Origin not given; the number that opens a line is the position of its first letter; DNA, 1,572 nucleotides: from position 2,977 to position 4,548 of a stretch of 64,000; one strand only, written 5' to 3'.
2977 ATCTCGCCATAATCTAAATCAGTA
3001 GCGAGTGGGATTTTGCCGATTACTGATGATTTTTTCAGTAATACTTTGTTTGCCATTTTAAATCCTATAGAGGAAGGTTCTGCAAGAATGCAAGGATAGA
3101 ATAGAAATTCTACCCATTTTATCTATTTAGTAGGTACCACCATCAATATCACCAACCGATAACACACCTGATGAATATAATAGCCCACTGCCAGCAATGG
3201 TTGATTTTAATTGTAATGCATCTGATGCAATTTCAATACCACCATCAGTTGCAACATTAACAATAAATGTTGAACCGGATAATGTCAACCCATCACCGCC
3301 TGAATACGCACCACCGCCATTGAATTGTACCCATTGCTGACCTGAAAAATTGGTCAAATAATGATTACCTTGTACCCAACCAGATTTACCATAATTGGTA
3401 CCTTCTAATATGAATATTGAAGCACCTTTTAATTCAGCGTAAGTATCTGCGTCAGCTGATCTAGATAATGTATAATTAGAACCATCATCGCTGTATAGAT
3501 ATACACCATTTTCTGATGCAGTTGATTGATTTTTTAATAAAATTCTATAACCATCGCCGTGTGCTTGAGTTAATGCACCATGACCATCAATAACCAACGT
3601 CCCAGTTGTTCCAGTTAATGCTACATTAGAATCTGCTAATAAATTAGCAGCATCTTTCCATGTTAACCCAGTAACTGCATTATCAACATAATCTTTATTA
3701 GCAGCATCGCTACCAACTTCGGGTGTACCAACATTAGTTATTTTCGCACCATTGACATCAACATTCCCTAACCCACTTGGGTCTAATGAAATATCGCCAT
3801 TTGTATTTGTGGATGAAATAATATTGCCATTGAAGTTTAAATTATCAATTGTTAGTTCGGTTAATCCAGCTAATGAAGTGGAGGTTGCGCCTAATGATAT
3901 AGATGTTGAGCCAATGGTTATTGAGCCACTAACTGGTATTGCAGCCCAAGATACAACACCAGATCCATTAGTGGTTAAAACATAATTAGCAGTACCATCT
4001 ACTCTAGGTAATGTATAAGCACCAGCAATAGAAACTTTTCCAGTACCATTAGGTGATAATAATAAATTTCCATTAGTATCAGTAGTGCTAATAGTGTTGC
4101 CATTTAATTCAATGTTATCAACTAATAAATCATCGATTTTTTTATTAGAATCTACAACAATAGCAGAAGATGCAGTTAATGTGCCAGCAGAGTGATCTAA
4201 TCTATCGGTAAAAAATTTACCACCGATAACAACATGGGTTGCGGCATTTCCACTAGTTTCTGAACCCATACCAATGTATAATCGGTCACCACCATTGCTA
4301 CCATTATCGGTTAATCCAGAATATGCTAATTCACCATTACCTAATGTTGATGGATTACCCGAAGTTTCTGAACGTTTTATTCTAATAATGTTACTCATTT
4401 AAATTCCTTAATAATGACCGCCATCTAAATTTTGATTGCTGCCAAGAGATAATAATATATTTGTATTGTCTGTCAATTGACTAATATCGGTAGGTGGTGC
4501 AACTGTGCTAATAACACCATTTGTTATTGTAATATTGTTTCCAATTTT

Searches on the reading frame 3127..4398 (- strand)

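Call 10: search_protein_families(library=phrogs, proteins=[window:3127-4398:-])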
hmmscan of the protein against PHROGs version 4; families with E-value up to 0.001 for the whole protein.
window:3127-4398:- (423 aa): 7 families
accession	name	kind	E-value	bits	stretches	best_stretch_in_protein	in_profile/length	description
phrog_15769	-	unknown function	4.8e-39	135.5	1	1-125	1-122/560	-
phrog_2647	-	head and packaging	2.3e-23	83.8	1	211-402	77-265/336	head decoration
phrog_30390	-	unknown function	3e-21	76.6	1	277-423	553-703/766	-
phrog_24595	-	head and packaging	5.1e-14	53.4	1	213-358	20-145/325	virion structural protein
phrog_29288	-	unknown function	7e-10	38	1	163-247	752-830/1558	-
phrog_17264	-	unknown function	3.7e-06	27.8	1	257-342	7-81/147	-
phrog_2710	-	tail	3.2e-05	23.5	1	208-241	127-160/781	tail fiber protein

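Call 47: search_protein_families(library=pfam, proteins=[window:3127-4398:-], max_evalue=0.0001)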
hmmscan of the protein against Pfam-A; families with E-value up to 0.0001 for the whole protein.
window:3127-4398:- (423 aa): 0 families
